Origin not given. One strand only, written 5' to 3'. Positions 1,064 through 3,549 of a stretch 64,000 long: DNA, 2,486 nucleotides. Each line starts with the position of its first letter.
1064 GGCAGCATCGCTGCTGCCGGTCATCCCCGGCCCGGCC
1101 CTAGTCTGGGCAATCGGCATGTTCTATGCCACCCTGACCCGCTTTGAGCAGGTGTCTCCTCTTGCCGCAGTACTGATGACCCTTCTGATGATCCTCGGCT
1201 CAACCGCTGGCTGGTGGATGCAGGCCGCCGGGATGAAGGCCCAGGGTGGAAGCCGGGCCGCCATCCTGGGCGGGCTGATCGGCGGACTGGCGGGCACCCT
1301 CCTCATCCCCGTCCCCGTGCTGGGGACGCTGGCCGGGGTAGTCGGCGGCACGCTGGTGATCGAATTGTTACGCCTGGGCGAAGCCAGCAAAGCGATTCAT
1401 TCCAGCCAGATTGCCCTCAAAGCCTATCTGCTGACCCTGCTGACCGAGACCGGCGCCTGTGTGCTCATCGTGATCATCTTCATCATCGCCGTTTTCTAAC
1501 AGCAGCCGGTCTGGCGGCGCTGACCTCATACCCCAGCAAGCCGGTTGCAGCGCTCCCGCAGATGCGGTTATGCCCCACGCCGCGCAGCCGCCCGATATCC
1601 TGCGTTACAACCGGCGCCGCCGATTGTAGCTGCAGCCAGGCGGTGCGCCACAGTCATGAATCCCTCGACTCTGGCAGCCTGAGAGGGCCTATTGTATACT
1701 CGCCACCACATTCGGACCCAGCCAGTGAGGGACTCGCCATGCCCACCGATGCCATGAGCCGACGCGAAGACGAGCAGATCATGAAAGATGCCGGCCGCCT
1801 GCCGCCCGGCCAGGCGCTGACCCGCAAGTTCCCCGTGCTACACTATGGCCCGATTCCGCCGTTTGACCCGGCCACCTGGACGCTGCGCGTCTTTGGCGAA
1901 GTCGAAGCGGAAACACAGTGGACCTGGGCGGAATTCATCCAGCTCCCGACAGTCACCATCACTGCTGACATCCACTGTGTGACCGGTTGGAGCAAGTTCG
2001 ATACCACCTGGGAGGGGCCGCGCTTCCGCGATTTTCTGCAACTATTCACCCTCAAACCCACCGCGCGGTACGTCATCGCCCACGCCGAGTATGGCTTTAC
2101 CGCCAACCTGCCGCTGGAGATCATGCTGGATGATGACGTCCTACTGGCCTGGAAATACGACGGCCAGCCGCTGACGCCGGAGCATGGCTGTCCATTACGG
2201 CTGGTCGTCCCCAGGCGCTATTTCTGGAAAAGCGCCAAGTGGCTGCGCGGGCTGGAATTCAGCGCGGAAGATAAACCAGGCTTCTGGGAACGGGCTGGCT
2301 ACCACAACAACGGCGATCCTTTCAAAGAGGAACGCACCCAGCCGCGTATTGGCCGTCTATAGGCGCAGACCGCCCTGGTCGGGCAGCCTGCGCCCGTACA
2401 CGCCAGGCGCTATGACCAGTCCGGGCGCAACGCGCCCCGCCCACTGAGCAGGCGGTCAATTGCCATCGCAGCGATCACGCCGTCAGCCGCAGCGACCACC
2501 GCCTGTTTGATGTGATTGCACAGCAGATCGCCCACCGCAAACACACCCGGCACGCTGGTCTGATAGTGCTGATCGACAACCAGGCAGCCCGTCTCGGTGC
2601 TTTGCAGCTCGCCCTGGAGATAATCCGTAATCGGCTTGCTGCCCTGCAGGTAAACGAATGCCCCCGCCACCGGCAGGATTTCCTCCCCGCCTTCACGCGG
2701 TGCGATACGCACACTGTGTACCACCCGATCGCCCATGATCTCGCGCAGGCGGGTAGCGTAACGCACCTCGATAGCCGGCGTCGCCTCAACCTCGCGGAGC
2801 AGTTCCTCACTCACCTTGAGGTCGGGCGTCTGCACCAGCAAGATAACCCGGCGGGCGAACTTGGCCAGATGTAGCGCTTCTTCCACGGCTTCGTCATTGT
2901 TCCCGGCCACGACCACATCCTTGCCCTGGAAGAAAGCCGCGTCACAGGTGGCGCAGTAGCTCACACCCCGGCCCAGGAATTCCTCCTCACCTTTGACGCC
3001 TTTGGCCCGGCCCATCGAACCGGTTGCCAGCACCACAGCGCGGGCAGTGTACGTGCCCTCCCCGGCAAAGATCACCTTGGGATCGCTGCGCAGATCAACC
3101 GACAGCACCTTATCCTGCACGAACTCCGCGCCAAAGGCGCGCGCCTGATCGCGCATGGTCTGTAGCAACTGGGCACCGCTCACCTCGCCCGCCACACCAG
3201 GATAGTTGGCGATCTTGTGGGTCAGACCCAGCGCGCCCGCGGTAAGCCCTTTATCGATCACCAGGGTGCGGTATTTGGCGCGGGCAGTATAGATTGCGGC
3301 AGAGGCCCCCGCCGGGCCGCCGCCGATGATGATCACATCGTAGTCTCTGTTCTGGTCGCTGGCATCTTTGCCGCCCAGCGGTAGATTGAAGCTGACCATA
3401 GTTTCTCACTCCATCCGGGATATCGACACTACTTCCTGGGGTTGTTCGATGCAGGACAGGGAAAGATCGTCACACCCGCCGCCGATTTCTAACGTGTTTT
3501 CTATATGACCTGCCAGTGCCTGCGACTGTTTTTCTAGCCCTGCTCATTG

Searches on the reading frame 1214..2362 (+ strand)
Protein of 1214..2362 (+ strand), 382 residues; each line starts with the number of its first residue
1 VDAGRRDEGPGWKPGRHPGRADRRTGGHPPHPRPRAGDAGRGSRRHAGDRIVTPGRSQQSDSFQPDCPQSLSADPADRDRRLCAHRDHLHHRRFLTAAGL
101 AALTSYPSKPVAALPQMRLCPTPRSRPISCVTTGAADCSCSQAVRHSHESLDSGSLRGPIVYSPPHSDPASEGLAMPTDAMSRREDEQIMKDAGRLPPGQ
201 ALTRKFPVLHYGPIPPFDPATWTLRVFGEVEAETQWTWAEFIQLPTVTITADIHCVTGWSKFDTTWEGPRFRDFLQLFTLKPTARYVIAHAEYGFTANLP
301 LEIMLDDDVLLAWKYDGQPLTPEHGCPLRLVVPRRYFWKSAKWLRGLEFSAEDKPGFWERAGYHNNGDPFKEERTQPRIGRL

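Call 63: search_protein_families(library=pfam, proteins=[window:1214-2362:+])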
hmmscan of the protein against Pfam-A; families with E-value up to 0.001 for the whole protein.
window:1214-2362:+ (382 aa): 1 family
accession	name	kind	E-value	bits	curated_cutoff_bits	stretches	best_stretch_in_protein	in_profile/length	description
PF00174.25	Oxidored_molyb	-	1.3e-43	149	24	1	212-358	2-169/169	Oxidoreductase molybdopterin binding domain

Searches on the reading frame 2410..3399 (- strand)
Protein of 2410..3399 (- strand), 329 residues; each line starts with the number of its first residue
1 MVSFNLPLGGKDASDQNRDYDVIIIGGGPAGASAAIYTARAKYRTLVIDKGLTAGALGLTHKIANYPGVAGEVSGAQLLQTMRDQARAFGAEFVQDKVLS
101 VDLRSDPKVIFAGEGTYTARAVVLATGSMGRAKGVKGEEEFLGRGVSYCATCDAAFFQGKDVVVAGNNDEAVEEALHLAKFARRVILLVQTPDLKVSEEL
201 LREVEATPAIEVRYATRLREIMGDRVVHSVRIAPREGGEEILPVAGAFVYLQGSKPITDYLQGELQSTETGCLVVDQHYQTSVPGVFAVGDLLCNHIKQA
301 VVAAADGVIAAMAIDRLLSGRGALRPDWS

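Call 61: find_encoding_contigs(protein=window:2410-3399:-, flank=10000, max_places=2)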
Protein window:2410-3399:- (329 aa): no gene with exactly this product is on record in the collection.
